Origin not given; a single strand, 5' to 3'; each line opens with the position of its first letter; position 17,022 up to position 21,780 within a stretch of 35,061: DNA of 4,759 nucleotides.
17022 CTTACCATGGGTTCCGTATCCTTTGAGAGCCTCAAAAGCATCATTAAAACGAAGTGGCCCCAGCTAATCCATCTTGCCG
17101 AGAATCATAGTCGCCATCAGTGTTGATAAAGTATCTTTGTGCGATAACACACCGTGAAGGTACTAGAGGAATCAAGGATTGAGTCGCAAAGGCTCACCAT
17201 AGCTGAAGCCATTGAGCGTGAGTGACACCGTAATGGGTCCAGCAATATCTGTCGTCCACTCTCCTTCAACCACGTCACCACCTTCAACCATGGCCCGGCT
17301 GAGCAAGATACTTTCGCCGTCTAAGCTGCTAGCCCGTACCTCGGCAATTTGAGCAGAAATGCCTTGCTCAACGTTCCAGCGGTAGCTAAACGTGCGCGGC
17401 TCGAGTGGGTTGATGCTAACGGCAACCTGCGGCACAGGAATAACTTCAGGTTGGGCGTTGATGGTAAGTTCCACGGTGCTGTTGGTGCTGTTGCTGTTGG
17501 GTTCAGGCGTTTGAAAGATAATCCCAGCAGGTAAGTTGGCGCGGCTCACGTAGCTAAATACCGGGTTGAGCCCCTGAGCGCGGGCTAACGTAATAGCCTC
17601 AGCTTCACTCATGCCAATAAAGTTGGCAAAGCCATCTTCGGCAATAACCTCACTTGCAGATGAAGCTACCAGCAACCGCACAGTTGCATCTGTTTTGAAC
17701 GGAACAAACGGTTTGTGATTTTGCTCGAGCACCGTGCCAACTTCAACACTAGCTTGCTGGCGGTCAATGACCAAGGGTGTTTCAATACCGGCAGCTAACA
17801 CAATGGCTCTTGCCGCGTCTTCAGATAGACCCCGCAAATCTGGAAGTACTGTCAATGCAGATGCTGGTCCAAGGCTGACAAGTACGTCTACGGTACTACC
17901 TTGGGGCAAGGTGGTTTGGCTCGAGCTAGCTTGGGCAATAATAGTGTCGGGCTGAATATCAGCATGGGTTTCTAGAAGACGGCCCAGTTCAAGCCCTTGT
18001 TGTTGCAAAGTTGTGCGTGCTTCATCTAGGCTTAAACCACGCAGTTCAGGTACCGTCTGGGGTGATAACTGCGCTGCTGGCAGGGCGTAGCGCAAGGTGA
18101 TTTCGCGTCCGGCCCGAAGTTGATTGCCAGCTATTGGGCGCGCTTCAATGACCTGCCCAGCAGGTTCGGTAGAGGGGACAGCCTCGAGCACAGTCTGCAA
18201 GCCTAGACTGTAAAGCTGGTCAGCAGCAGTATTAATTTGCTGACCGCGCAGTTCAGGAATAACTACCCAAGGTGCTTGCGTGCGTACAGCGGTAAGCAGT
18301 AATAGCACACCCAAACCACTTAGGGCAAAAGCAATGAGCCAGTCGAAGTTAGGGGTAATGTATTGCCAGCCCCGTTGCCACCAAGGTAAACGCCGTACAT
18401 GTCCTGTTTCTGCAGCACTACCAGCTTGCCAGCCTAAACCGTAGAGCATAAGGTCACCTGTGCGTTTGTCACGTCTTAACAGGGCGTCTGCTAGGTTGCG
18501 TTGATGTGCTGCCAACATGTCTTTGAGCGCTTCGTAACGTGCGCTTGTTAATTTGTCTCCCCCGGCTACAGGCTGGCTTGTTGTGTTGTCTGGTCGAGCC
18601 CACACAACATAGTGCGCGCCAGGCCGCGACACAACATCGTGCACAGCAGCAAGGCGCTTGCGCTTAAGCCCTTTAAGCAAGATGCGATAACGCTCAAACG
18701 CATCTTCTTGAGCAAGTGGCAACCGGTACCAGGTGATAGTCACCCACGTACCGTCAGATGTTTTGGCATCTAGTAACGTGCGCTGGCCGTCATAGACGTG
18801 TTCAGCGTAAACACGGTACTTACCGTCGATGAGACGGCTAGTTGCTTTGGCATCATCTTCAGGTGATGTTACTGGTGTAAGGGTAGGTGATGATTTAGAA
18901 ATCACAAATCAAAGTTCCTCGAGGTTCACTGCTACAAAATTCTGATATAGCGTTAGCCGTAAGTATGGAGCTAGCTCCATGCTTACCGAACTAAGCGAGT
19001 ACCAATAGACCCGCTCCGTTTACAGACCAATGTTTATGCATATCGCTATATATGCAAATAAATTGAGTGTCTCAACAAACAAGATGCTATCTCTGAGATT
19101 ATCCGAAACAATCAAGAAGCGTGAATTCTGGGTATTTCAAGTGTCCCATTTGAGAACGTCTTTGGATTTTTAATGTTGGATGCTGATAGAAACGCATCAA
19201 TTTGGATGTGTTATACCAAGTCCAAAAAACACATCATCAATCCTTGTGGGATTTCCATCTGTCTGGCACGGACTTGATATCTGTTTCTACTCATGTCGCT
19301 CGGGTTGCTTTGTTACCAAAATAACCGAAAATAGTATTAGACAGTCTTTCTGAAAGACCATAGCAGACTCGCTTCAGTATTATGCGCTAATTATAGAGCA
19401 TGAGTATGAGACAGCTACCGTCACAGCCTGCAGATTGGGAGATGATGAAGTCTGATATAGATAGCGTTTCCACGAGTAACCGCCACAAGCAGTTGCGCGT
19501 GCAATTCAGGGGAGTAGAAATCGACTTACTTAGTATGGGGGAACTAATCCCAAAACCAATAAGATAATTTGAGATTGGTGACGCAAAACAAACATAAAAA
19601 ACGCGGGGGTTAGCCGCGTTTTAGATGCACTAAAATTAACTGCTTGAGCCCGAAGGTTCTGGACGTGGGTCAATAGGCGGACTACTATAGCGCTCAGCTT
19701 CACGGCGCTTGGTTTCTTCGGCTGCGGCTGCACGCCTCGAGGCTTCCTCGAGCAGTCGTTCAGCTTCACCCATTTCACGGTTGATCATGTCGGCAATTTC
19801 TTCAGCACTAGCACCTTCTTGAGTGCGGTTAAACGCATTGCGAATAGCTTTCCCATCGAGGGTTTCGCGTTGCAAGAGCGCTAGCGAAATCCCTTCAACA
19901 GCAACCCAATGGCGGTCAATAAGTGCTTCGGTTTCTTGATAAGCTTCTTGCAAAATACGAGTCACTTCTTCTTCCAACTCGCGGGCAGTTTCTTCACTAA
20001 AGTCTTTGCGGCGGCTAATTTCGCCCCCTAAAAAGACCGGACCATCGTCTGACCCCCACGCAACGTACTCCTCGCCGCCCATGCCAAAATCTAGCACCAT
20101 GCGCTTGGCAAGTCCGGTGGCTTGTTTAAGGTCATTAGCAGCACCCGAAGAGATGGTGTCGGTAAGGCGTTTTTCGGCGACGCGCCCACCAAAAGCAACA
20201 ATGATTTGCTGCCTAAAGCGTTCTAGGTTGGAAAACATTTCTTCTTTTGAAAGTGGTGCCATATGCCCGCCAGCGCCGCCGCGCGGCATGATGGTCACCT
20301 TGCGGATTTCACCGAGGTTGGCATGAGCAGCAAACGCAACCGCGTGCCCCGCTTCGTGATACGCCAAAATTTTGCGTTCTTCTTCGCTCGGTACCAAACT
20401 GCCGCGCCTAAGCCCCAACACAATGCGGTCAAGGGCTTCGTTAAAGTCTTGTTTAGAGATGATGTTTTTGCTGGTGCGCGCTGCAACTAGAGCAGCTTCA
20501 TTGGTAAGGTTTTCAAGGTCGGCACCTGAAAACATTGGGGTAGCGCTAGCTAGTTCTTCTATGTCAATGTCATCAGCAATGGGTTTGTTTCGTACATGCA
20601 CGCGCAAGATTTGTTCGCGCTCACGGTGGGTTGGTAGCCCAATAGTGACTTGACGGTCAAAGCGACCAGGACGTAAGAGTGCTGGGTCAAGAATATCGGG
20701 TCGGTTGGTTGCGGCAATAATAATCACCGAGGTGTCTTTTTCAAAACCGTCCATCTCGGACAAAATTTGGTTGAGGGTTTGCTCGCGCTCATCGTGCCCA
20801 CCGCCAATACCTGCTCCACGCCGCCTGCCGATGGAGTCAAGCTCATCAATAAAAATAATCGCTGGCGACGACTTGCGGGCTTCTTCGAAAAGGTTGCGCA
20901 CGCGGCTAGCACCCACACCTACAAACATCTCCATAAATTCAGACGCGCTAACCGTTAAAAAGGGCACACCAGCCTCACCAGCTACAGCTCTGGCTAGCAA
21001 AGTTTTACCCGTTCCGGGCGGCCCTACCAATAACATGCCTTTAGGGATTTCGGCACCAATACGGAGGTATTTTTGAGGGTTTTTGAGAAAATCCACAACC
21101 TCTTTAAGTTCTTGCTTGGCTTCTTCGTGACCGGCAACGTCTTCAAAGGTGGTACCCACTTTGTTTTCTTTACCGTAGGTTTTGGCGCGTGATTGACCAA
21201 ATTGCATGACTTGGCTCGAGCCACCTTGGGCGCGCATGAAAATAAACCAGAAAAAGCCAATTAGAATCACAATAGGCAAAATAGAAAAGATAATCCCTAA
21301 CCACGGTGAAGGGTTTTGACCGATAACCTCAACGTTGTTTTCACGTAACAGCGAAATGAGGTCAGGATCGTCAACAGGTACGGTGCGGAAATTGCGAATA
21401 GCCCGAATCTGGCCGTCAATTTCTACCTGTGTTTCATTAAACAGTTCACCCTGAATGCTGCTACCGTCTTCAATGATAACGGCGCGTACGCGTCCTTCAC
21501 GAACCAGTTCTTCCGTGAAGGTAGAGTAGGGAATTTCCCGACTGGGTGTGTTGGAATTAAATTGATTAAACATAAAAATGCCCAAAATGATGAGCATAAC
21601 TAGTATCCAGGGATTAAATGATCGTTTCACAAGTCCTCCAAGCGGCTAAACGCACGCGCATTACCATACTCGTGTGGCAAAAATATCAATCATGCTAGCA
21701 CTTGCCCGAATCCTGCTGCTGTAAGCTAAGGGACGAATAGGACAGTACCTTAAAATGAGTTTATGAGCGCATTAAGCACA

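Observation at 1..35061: Extreme over-representation of the palindrome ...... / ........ (a HIP1-like highly iterated palindrome with a different word)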

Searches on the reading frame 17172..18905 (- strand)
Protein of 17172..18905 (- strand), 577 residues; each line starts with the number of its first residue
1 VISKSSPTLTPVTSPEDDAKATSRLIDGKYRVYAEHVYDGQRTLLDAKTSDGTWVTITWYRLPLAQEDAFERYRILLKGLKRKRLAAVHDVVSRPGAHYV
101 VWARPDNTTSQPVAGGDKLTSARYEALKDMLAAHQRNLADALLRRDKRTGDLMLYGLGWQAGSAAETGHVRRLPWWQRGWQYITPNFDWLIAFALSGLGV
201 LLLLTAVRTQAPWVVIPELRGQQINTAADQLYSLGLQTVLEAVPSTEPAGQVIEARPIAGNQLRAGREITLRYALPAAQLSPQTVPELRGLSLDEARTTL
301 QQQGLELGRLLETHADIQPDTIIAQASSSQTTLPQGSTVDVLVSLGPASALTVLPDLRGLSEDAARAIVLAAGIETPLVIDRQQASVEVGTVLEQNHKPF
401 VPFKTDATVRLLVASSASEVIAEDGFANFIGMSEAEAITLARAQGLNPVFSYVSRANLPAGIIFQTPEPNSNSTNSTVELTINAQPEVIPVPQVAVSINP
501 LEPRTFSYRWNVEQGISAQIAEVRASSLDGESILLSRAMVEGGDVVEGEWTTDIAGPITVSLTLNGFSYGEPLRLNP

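Call 6: search_protein_families(library=ncbifam, proteins=[window:17172-18905:-])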
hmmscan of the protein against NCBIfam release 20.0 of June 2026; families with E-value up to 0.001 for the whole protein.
window:17172-18905:- (577 aa): 1 family
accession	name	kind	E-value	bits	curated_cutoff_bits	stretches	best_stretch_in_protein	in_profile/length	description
NF033483.0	PknB_PASTA_kin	equivalog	3.9e-44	151.6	450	2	190-413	341-562/563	Stk1 family PASTA domain-containing Ser/Thr kinase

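Call 65: find_related_loci(query=window:17172-18905:-, collection=metagenome_contigs, flank=10000)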
Query window:17172-18905:- (577 aa) in metagenome_contigs; peptide patterns used: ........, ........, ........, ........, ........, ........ (x = any residue, [..] = any of these).
56 stretches matched a pattern; 1 encode a relative of the query (tblastn E <= 1e-3); 1 distinct loci.
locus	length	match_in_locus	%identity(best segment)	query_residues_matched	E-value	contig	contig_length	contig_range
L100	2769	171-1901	59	3-577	0e+0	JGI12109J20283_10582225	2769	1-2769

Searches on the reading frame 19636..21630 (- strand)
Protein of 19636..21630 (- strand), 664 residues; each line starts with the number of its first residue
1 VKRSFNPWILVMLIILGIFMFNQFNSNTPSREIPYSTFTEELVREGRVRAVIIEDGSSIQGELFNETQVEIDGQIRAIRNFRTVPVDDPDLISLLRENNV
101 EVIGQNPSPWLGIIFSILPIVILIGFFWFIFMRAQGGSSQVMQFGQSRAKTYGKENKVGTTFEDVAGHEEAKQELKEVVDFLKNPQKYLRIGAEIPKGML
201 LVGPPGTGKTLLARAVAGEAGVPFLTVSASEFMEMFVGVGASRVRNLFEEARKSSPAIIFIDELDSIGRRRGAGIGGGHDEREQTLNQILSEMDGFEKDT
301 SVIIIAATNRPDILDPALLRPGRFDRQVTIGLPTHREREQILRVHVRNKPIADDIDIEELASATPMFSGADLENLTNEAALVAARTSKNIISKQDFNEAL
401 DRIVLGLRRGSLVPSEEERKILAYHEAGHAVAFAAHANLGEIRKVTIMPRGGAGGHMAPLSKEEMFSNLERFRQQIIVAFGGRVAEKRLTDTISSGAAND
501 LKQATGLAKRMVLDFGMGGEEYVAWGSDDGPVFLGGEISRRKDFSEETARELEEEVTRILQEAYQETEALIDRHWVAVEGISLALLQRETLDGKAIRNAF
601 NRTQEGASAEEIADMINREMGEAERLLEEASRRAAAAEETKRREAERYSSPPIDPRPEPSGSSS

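Call 6: search_protein_families(library=ncbifam, proteins=[window:19636-21630:-])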
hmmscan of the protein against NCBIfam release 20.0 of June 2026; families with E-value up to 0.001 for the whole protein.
window:19636-21630:- (664 aa): 24 families
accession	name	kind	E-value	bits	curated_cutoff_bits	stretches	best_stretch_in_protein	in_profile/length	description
TIGR01241.2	FtsH_fam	equivalog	7.3e-218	725.1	600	1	11-595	4-597/598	ATP-dependent zinc metalloprotease FtsH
NF008004.0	PRK10733.1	equivalog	2.4e-169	564.4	1008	1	8-605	8-598/644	ATP-dependent zinc metalloprotease FtsH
NF003069.1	PRK03992.1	subfamily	7.2e-89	298.6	500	1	148-404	116-373/379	proteasome-activating nucleotidase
TIGR01242.2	TIGR01242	subfamily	1.8e-84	283.8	500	1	155-404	106-356/362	proteasome-activating nucleotidase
TIGR01243.1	CDC48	subfamily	1.2e-73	248.6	802.65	1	161-402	451-691/733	CDC48 family AAA ATPase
NF047747.1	PrtsmActNtasePan2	equivalog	1.7e-72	244.9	700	1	146-403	134-392/397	proteasome-activating nucleotidase Pan2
NF047748.1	PrtsmActNtasePan1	equivalog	7.8e-72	242.5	750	1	146-403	131-389/405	proteasome-activating nucleotidase Pan1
TIGR03689.1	pup_AAA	equivalog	3.1e-41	141.7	504.75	1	160-355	179-388/512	proteasome ATPase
NF041006.2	cell_div_CdvC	equivalog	5.2e-41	140.8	650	1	156-383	96-322/370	cell division protein CdvC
NF042959.1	IteA_antiphage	equivalog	6.9e-35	120.9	510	1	165-402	94-323/367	anti-phage ATPase IteA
NF003229.0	PRK04195.1-5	equivalog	1.2e-11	44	280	1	161-274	15-122/413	replication factor C large subunit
NF003230.0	PRK04195.1-6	equivalog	2e-08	33.4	441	1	161-231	12-74/494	replication factor C large subunit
NF003745.1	PRK05342.1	equivalog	5.5e-08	32.1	359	1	192-271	104-190/418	ATP-dependent Clp protease ATP-binding subunit ClpX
TIGR03922.1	T7SS_EccA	equivalog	1.8e-07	30.1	466.65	1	167-307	280-423/557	type VII secretion AAA-ATPase EccA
TIGR00390.1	hslU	equivalog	3.4e-07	29.5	362.45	1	195-251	46-104/441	ATP-dependent protease ATPase subunit HslU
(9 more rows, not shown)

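Call 13: find_homologous_proteins(query=window:19636-21630:-, max_evalue=1e-100)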
Query window:19636-21630:- (664 aa): 8000 proteins with E <= 1e-100 among 8000 candidates; the best 120 are listed.
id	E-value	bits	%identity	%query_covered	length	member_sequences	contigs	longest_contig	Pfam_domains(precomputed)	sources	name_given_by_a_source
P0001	0.0e+0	1429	100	98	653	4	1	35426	PF06480.21,PF00004.36,PF13401.13,PF17862.8,PF01434.25,PF07728.21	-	-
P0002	0.0e+0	1289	89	98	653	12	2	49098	PF06480.21,PF00004.36,PF17862.8,PF01434.25,PF07728.21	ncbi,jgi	jgi:cell division protease FtsH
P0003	0.0e+0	1129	78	98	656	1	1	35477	PF06480.21,PF00004.36,PF17862.8,PF01434.25,PF07728.21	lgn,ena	-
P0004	0.0e+0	1118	77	100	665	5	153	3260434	PF06480.21,PF00004.36,PF17862.8,PF01434.25,PF07728.21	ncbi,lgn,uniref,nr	ncbi:ATP-dependent zinc metalloprotease FtsH [Truepera radiovictrix]|uniref:ATP-dependent zinc metal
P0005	0.0e+0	1115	77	100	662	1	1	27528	PF06480.21,PF00004.36,PF13401.13,PF17862.8,PF01434.25,PF07728.21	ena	-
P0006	0.0e+0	1113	77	100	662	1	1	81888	PF06480.21,PF00004.36,PF13401.13,PF17862.8,PF01434.25,PF07728.21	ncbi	-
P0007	0.0e+0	1112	77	100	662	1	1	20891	PF06480.21,PF00004.36,PF13401.13,PF17862.8,PF01434.25,PF07728.21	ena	-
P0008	0.0e+0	1112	77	100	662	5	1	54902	PF06480.21,PF00004.36,PF13401.13,PF17862.8,PF01434.25,PF07728.21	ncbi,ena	-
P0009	0.0e+0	1112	77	100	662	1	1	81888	PF06480.21,PF00004.36,PF13401.13,PF17862.8,PF01434.25,PF07728.21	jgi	-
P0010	0.0e+0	1110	77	100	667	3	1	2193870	PF06480.21,PF00004.36,PF17862.8,PF01434.25,PF07728.21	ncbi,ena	-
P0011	0.0e+0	1110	77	100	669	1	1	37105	PF06480.21,PF00004.36,PF17862.8,PF01434.25,PF07728.21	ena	-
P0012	0.0e+0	1109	76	100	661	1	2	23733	PF06068.20,PF06480.21,PF00004.36,PF17862.8,PF01434.25,PF07728.21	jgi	-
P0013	0.0e+0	1109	77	100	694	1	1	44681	PF06480.21,PF00004.36,PF17862.8,PF01434.25,PF07728.21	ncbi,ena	-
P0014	0.0e+0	1105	76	100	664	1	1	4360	PF06480.21,PF00004.36,PF13401.13,PF17862.8,PF01434.25,PF07728.21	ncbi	-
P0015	0.0e+0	1104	77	100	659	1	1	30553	PF06068.20,PF06480.21,PF00004.36,PF17862.8,PF01434.25,PF07728.21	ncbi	-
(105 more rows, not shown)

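Call 14: find_encoding_contigs(protein=P0001, flank=10000, max_places=4)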
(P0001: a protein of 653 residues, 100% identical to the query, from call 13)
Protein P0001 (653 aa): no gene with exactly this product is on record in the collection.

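Call 15: find_encoding_contigs(protein=P0002, flank=10000, max_places=4)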
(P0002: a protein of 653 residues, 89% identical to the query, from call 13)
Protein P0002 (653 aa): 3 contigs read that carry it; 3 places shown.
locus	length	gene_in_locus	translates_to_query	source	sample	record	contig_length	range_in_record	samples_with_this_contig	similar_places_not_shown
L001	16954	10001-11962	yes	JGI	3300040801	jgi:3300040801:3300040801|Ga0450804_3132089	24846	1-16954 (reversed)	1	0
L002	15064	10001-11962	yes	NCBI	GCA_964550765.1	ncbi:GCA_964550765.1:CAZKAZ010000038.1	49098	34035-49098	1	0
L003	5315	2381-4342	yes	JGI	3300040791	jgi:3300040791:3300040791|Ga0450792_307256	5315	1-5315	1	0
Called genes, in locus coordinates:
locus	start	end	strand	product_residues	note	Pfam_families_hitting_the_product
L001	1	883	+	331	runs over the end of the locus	PF13672:PP2C_2, PF00481:PP2C, PF07228:SpoIIE (faint)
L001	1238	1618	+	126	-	PF01042:Ribonuc_L-PSP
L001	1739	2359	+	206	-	-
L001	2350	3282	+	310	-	PF01712:dNK, PF13238:AAA_18 (weak)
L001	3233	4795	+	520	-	PF08245:Mur_ligase_M, PF02875:Mur_ligase_C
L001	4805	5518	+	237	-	-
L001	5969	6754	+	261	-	PF03070:TENA_THI-4, PF14518:Haem_oxygenas_2 (weak)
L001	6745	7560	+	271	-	PF13555:AAA_29 (weak), PF00005:ABC_tran, PF13304:AAA_21 (faint)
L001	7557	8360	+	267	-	PF00528:BPD_transp_1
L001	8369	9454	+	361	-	PF13379:NMT1_2 (faint), PF09084:NMT1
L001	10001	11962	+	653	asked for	PF06480:FtsH_ext, PF00004:AAA, PF07728:AAA_5 (weak), PF17862:AAA_lid_3, PF01434:Peptidase_M41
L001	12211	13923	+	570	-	PF03793:PASTA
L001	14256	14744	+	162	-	-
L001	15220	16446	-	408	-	PF00561:Abhydrolase_1 (weak), PF12146:Hydrolase_4 (faint), PF12697:Abhydrolase_6, PF00326:Peptidase_S9 (weak)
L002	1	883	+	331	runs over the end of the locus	PF13672:PP2C_2, PF00481:PP2C, PF07228:SpoIIE (faint)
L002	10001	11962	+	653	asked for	PF06480:FtsH_ext, PF00004:AAA, PF07728:AAA_5 (weak), PF17862:AAA_lid_3, PF01434:Peptidase_M41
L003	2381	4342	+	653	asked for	PF06480:FtsH_ext, PF00004:AAA, PF07728:AAA_5 (weak), PF17862:AAA_lid_3, PF01434:Peptidase_M41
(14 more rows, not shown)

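Call 16: find_encoding_contigs(protein=P0003, flank=10000, max_places=3)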
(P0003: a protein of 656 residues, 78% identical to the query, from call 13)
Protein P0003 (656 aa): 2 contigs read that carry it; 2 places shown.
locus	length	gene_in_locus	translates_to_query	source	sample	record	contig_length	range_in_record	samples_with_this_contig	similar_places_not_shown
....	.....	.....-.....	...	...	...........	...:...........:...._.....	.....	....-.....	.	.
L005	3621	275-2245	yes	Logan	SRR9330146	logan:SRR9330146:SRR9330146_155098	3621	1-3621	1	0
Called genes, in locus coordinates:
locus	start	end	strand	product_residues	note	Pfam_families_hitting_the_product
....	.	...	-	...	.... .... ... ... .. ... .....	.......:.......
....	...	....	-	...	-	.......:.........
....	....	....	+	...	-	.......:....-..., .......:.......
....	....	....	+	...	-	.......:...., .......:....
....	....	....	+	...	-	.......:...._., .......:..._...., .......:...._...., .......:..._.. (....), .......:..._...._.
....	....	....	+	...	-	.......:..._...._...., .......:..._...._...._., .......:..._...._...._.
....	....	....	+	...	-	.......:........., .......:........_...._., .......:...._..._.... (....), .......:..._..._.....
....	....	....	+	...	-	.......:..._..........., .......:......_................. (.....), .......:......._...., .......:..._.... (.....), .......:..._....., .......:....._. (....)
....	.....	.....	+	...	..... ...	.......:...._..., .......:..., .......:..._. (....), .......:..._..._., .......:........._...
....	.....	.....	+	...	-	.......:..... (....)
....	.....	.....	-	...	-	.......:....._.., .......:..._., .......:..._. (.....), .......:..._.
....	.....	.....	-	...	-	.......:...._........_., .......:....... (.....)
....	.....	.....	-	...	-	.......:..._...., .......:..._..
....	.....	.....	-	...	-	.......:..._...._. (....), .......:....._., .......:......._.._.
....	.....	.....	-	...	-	-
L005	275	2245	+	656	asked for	PF06480:FtsH_ext, PF00004:AAA, PF07728:AAA_5 (weak), PF17862:AAA_lid_3, PF01434:Peptidase_M41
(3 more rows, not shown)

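Call 25: find_related_loci(query=P0001, collection=genome_contigs, flank=10000)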
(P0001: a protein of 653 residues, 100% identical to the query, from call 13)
Query P0001 (653 aa) in genome_contigs; peptide patterns used: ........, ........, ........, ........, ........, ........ (x = any residue, [..] = any of these).
507 stretches matched a pattern; 369 encode a relative of the query (tblastn E <= 1e-3); the best 80 are kept; 80 distinct loci.
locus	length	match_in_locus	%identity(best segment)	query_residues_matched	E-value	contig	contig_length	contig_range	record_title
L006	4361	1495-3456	97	1-653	0e+0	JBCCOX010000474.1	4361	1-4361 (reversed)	MAG: Deinococcota bacterium isolate P01_D01_bin.114 k141_2708515_length_4361_cov_29.0810, whole genome shotgun sequence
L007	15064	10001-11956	89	1-650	0e+0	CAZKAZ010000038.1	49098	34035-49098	MAG TPA_asm: uncultured bacterium isolate binchicken_co405_310 genome assembly, contig: NODE_974_length_49098_cov_4.1816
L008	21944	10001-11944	77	1-653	0e+0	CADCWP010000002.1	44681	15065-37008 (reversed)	MAG: uncultured Truepera sp. isolate AVDCRST_MAG86 genome assembly, contig: NODE10, whole genome shotgun sequence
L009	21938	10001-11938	77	3-653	0e+0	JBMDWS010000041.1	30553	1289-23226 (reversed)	MAG: Truepera sp. isolate FBaNitRs1_20 FBaNitRs1_contig41, whole genome shotgun sequence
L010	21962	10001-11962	75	1-653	0e+0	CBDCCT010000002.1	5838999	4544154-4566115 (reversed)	MAG: Trueperaceae bacterium isolate c2c2e3e6-f29b-4b81-aa4a-bcf5d649deb7 genome assembly, contig: contig_2, whole genome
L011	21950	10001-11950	74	1-651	0e+0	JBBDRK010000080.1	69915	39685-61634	MAG: Trueperaceae bacterium isolate LejiaC_65_57 Lejia_C_936_length_69915_cov_35, whole genome shotgun sequence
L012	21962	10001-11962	75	1-653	0e+0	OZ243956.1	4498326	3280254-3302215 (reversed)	MAG: Trueperaceae bacterium isolate c677a3b3-0259-4ed6-b6d3-5a32602db3a7 genome assembly, chromosome: 1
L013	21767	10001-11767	81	1-589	0e+0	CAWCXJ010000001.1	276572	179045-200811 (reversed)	MAG: uncultured Trueperaceae bacterium isolate MFD03250.bin.1.118 genome assembly, contig: contig_11999, whole genome sh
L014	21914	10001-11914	76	10-650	0e+0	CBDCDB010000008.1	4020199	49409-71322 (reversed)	MAG: Truepera sp. isolate a439da2a-a1a7-49fd-9a1e-efe41fcb63e2 genome assembly, contig: contig_5, whole genome shotgun s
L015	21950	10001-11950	73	1-648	0e+0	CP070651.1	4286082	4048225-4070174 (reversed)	MAG: Trueperaceae bacterium isolate bin86 chromosome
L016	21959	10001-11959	74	1-653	0e+0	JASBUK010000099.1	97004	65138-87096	MAG: Trueperaceae bacterium isolate BWSM_7 k141_1871849, whole genome shotgun sequence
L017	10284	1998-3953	73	1-646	0e+0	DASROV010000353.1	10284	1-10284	MAG TPA_asm: Trueperaceae bacterium isolate SMAG_U10277 k141_196739, whole genome shotgun sequence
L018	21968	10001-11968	77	1-653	0e+0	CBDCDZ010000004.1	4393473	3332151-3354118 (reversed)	MAG: Trueperaceae bacterium isolate 07c7ba7f-aa85-48a8-9ef1-ab671b4b3d71 genome assembly, contig: contig_4, whole genome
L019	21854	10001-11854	76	1-617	0e+0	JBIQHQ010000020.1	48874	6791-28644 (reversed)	MAG: Deinococcaceae bacterium isolate mag.30d NODE_417_length_48874, whole genome shotgun sequence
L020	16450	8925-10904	72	1-653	0e+0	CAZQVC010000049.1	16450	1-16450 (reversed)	MAG TPA_asm: uncultured bacterium isolate SRP187154_co1_250 genome assembly, contig: NODE_4337_length_16450_cov_37.91692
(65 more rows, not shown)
